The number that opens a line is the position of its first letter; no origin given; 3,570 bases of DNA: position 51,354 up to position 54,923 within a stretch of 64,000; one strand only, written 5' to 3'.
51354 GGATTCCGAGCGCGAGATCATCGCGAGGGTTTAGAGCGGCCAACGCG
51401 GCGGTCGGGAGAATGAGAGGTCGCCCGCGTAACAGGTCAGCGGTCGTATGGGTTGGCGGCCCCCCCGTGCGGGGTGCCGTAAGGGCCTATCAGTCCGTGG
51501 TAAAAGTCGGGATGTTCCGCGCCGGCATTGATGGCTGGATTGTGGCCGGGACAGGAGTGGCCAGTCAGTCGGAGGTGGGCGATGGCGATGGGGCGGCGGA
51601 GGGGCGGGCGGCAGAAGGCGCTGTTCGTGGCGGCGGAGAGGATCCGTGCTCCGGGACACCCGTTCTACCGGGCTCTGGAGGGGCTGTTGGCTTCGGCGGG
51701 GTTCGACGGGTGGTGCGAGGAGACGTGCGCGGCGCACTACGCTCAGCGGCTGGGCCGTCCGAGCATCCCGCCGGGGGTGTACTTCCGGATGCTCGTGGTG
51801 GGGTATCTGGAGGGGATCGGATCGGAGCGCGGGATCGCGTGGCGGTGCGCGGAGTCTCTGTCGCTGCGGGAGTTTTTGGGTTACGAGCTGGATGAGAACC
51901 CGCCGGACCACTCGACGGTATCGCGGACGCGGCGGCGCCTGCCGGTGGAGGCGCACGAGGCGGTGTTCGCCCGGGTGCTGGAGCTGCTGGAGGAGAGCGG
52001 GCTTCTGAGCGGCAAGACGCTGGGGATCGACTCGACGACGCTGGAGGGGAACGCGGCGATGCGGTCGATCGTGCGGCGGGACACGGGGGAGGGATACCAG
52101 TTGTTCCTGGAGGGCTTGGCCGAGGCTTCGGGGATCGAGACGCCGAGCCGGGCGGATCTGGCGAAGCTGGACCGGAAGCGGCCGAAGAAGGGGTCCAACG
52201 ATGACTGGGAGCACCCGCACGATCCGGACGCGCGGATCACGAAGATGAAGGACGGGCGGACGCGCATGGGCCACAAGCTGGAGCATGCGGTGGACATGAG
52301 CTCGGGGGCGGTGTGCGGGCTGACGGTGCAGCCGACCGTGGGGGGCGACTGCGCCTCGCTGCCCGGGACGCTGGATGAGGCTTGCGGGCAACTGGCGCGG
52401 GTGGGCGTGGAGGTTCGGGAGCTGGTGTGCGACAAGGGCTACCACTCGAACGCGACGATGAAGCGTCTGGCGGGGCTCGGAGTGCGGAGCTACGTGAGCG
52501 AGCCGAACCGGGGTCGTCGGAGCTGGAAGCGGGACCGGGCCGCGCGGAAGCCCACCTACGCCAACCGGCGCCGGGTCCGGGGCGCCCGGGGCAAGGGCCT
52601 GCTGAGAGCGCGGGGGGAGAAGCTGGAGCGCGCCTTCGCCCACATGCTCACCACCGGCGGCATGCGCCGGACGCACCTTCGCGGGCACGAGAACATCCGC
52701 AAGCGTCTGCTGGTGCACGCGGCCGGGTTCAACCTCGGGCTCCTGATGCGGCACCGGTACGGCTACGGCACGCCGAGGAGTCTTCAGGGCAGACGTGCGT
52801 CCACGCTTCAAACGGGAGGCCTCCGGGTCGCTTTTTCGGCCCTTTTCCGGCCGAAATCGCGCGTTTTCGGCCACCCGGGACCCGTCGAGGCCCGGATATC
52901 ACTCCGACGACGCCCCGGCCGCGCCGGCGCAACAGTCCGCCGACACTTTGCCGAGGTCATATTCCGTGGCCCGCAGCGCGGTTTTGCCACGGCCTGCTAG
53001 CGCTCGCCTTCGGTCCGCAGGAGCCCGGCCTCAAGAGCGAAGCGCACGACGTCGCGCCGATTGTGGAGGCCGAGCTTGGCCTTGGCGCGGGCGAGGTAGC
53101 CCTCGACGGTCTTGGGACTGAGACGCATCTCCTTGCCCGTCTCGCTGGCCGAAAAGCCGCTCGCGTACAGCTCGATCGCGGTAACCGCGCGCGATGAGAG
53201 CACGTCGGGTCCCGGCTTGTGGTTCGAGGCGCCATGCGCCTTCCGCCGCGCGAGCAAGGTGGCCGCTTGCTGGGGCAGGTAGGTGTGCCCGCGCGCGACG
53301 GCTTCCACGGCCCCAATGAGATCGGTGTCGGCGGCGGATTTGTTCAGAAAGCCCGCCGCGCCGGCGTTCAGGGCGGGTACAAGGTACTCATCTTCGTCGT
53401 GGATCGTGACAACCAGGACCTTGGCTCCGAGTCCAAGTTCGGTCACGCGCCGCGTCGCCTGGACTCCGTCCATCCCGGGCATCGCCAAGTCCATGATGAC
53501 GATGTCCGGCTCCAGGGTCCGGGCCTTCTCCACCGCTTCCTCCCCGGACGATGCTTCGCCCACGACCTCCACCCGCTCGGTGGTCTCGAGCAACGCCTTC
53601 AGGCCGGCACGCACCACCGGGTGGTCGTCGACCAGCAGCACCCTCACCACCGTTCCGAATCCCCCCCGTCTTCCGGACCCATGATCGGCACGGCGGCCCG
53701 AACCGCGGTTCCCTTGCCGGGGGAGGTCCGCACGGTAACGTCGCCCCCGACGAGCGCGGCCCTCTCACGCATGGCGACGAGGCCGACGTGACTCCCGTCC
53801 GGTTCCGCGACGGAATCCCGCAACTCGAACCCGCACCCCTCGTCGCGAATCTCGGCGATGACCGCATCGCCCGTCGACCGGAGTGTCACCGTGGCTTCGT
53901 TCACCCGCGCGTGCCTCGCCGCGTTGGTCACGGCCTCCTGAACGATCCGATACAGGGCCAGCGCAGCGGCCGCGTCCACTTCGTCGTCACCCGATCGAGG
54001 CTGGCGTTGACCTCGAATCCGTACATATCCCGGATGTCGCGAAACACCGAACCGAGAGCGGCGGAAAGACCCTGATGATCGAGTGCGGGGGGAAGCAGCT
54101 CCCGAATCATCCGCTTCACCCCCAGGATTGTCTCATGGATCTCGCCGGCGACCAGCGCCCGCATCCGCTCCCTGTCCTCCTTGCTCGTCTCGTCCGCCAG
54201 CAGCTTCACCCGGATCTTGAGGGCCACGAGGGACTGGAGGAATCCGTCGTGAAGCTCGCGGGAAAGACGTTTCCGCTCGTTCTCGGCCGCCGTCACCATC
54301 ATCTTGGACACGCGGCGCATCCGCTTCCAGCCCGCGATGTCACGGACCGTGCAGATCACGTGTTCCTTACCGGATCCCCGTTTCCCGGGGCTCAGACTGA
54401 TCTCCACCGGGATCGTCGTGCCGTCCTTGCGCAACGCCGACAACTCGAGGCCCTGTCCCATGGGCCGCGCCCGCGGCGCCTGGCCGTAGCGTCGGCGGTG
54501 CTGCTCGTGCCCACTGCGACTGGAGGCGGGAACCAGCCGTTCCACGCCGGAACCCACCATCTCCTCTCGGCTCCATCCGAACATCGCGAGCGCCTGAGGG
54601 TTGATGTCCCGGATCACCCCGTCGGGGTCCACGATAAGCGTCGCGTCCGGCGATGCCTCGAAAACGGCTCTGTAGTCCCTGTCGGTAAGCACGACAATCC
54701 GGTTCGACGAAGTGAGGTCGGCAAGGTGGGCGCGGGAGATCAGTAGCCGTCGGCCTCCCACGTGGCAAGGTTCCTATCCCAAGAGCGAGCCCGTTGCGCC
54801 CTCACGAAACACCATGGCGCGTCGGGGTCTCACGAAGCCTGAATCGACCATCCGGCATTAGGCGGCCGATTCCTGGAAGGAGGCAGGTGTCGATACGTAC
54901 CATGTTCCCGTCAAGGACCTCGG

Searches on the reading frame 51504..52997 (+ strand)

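Call 27: search_protein_families(library=pfam, proteins=[window:51504-52997:+], max_evalue=0.0001)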
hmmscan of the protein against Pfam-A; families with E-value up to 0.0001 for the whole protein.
window:51504-52997:+ (498 aa): 3 families
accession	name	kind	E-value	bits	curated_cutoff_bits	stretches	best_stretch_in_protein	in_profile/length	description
PF05598.16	DUF772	-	1.4e-21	76.7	23.1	1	84-158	1-74/74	Transposase domain (DUF772)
PF01609.27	DDE_Tnp_1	-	4e-08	33.7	23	1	235-408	14-197/200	Transposase DDE domain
PF13751.12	DDE_Tnp_1_6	-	9.5e-06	26.4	25.1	1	338-411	48-121/125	Transposase DDE domain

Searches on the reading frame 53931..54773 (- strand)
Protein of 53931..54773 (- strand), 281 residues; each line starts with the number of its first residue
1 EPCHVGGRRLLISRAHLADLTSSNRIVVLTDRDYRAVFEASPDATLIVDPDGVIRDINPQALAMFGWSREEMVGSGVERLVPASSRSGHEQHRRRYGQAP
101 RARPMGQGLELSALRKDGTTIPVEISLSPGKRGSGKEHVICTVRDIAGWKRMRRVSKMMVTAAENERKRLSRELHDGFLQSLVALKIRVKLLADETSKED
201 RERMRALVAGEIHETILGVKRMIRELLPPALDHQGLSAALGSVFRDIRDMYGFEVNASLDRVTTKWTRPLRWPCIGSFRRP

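Call 27: search_protein_families(library=pfam, proteins=[window:53931-54773:-], max_evalue=0.0001)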
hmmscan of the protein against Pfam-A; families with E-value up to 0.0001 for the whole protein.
window:53931-54773:- (281 aa): 6 families
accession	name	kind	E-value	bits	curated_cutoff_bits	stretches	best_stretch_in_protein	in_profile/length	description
PF00989.32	PAS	-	3e-18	66.3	22.6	1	33-146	2-113/113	PAS fold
PF13426.13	PAS_9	-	1.2e-14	54.9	27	1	42-146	1-101/103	PAS domain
PF08448.16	PAS_4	-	8.5e-14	52.2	23.1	1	38-147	1-106/110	PAS fold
PF13188.13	PAS_8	-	2e-10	40.6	21.8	1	34-80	3-50/65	PAS domain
PF07730.19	HisKA_3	-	4.9e-10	40.2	24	1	166-230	1-67/68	Histidine kinase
PF24820.1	Diguanyl_cycl_sensor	-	7.2e-05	23.1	28.1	0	43-128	7-94/109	Diguanylate cyclase-like sensor domain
